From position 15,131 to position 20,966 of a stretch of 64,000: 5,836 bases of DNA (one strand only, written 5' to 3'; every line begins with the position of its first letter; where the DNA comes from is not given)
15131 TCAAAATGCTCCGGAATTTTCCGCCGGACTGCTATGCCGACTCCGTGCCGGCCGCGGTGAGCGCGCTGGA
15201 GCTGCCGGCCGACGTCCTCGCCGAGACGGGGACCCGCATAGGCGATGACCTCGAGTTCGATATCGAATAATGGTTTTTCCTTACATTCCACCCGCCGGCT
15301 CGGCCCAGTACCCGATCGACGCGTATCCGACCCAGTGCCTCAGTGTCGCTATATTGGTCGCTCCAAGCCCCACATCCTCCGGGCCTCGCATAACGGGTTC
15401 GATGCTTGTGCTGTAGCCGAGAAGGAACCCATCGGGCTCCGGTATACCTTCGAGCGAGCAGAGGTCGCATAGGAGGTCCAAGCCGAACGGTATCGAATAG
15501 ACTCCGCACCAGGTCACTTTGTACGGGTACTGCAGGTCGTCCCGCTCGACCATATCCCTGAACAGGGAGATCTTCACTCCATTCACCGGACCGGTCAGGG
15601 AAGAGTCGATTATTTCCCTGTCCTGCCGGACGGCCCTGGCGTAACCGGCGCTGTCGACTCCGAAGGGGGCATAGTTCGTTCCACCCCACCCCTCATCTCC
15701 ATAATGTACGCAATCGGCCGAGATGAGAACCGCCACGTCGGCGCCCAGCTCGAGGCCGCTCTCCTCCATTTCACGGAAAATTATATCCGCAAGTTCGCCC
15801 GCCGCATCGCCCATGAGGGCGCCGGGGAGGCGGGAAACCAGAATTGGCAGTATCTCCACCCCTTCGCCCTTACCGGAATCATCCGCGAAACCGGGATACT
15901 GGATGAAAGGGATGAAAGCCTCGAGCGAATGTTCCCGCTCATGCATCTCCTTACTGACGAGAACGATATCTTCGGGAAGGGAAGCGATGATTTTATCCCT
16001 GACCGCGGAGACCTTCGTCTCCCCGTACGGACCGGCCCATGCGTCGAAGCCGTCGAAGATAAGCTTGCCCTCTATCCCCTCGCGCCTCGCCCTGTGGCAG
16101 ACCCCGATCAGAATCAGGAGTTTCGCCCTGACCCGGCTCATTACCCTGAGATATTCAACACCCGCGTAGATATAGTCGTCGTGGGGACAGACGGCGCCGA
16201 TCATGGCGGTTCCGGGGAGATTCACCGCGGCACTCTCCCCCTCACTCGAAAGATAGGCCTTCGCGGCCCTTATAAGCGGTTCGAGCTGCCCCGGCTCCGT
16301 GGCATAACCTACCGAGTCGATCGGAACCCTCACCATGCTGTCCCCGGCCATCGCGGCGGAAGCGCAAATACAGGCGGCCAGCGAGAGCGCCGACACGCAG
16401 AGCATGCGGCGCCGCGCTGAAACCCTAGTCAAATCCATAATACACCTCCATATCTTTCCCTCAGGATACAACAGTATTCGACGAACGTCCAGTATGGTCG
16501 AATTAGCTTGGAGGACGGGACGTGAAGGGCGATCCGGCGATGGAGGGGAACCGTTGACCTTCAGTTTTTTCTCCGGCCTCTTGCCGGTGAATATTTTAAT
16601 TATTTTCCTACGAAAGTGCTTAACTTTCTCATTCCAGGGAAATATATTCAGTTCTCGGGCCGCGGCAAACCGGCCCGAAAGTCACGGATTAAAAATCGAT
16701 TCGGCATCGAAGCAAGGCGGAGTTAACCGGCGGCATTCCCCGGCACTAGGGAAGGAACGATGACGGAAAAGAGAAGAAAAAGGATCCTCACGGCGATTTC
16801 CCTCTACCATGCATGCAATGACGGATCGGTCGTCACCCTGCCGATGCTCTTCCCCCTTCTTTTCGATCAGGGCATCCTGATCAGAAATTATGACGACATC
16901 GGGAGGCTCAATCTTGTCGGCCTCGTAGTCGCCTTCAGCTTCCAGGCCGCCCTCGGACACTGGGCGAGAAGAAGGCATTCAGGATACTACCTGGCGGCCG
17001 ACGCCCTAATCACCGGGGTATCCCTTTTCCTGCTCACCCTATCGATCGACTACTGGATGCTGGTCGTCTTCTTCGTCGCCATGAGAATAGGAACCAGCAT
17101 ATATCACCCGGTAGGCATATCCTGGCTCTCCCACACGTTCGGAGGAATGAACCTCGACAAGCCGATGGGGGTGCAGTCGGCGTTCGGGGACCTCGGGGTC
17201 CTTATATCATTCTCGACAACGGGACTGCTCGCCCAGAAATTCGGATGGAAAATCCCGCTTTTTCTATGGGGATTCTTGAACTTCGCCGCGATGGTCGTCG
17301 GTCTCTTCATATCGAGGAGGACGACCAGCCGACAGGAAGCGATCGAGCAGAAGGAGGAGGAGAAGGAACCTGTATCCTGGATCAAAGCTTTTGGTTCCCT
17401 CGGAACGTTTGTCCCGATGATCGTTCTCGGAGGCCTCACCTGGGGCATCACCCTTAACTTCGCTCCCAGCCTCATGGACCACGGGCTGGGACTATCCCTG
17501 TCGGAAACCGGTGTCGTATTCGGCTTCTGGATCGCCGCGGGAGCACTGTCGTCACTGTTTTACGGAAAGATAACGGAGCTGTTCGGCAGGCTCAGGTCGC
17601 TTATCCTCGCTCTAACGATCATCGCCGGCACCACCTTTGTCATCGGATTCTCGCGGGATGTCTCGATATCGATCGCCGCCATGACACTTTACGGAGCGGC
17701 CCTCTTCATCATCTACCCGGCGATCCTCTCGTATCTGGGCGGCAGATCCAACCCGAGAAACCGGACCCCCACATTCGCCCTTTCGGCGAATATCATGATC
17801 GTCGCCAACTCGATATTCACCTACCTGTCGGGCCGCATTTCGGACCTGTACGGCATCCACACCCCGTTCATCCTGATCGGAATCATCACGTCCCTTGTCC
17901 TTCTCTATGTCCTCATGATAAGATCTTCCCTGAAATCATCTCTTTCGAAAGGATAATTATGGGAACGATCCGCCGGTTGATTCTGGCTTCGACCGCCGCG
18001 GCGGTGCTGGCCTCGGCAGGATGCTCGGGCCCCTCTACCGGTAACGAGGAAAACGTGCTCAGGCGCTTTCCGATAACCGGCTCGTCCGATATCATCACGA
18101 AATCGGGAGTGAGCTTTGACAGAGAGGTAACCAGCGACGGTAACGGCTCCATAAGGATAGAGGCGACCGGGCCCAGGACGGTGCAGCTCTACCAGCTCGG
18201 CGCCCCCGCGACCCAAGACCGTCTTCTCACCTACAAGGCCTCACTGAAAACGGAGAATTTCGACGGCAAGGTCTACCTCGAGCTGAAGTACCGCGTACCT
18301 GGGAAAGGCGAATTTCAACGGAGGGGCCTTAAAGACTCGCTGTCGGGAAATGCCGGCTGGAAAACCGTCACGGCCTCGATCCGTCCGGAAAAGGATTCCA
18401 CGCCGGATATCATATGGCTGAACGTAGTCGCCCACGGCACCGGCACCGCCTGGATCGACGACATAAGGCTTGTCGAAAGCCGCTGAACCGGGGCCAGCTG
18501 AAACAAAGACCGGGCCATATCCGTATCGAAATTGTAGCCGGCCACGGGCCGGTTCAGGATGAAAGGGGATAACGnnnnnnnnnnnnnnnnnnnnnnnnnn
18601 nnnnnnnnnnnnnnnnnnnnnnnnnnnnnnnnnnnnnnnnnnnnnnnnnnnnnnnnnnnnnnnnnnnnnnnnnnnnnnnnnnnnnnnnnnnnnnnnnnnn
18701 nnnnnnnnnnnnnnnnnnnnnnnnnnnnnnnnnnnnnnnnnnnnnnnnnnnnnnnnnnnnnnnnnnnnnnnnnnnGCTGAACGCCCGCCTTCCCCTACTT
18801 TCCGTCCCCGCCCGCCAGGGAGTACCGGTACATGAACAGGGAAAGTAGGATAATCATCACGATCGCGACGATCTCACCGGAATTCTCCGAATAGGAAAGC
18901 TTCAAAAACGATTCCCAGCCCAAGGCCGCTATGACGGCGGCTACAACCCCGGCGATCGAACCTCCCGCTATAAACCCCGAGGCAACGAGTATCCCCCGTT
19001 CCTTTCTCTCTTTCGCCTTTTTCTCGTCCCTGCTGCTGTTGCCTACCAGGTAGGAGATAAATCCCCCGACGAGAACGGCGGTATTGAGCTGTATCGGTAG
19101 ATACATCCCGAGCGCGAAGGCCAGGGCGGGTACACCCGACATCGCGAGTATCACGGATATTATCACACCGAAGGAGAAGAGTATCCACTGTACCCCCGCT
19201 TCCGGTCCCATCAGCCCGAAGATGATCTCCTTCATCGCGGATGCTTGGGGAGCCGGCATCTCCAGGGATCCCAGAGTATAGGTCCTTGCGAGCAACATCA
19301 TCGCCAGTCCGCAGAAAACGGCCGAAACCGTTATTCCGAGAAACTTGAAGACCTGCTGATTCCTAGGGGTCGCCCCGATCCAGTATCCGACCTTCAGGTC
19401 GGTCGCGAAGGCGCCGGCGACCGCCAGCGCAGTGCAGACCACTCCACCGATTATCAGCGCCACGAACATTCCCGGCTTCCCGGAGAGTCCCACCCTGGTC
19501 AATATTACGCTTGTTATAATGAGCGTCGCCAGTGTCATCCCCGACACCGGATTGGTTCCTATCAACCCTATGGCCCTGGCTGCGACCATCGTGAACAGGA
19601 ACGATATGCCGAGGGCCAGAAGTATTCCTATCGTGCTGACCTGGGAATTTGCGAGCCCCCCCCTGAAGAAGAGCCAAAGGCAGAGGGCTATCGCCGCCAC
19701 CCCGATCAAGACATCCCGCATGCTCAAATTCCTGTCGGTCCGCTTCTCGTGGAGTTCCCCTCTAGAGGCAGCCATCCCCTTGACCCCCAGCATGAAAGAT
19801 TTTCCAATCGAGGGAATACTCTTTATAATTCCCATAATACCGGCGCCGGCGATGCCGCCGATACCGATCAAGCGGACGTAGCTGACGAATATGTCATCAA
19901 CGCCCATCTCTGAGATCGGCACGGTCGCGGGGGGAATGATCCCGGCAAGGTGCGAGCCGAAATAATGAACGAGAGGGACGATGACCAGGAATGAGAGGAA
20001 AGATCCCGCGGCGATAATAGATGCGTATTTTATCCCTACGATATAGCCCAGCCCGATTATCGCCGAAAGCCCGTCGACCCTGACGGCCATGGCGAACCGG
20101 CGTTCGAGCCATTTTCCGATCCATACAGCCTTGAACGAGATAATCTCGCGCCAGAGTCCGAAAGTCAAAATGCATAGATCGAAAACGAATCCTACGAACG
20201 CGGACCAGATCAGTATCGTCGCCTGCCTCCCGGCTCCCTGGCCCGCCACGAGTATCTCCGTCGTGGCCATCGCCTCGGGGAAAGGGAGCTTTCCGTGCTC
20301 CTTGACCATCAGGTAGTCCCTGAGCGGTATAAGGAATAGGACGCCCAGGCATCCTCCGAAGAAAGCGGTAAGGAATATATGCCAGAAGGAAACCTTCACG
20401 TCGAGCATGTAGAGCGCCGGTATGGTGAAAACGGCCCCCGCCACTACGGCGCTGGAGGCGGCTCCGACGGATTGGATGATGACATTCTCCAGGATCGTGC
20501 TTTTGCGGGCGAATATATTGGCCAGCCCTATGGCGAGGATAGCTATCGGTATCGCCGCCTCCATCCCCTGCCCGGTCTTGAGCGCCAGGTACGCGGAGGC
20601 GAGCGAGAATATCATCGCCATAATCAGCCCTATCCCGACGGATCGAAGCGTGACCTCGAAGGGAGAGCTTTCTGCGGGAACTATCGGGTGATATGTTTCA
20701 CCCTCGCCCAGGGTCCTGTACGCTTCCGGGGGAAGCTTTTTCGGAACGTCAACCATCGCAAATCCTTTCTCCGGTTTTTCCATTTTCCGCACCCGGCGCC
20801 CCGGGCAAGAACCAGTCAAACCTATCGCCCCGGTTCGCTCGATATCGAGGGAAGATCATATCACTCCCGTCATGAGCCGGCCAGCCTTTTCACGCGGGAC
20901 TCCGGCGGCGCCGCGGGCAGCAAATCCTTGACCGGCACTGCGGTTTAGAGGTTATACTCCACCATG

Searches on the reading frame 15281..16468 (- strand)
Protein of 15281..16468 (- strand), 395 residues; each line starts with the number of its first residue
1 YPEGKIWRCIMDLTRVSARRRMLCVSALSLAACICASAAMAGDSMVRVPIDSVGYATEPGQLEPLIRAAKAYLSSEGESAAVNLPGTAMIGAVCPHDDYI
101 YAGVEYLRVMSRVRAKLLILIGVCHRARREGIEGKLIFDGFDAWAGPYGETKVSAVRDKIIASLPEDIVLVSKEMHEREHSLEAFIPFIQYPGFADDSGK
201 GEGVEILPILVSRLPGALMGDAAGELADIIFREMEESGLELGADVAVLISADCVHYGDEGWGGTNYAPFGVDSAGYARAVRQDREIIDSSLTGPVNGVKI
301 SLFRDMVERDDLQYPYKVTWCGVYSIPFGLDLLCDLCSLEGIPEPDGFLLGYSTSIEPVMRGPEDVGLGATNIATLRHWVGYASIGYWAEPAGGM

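Call 43: search_protein_families(library=pfam, proteins=[window:15281-16468:-], max_evalue=0.001)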
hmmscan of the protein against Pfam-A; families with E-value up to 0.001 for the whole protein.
window:15281-16468:- (395 aa): 1 family
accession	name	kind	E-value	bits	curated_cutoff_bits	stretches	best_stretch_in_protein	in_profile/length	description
PF01875.22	Memo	-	4.2e-16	59.4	27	1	89-326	33-229/269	Memo-like protein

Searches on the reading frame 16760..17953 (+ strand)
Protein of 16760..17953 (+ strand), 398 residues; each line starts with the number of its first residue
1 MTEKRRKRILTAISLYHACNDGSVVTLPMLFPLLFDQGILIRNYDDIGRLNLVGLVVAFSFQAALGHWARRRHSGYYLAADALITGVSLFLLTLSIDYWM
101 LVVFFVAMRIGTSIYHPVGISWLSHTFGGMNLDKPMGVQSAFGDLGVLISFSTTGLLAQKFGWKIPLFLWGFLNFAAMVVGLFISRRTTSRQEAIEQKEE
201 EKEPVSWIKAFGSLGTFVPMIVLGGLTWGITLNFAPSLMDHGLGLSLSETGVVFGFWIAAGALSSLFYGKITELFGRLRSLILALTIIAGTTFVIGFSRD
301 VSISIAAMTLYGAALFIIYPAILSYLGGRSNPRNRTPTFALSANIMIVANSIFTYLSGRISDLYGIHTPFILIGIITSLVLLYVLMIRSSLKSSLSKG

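Call 43: search_protein_families(library=pfam, proteins=[window:16760-17953:+], max_evalue=0.001)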
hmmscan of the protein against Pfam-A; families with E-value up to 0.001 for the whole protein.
window:16760-17953:+ (398 aa): 1 family
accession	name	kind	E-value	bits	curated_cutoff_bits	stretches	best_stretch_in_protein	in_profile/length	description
PF07690.21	MFS_1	-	9.6e-29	100.8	33.4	2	52-230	39-216/347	Major Facilitator Superfamily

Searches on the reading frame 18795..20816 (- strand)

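Call 17: search_protein_families(library=pfam, proteins=[window:18795-20816:-], max_evalue=0.001)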
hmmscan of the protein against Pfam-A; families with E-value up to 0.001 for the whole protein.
window:18795-20816:- (673 aa): 1 family
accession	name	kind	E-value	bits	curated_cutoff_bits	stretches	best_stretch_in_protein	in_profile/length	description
PF03169.20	OPT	-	1e-93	315.6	25.8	1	54-629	1-622/623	OPT oligopeptide transporter protein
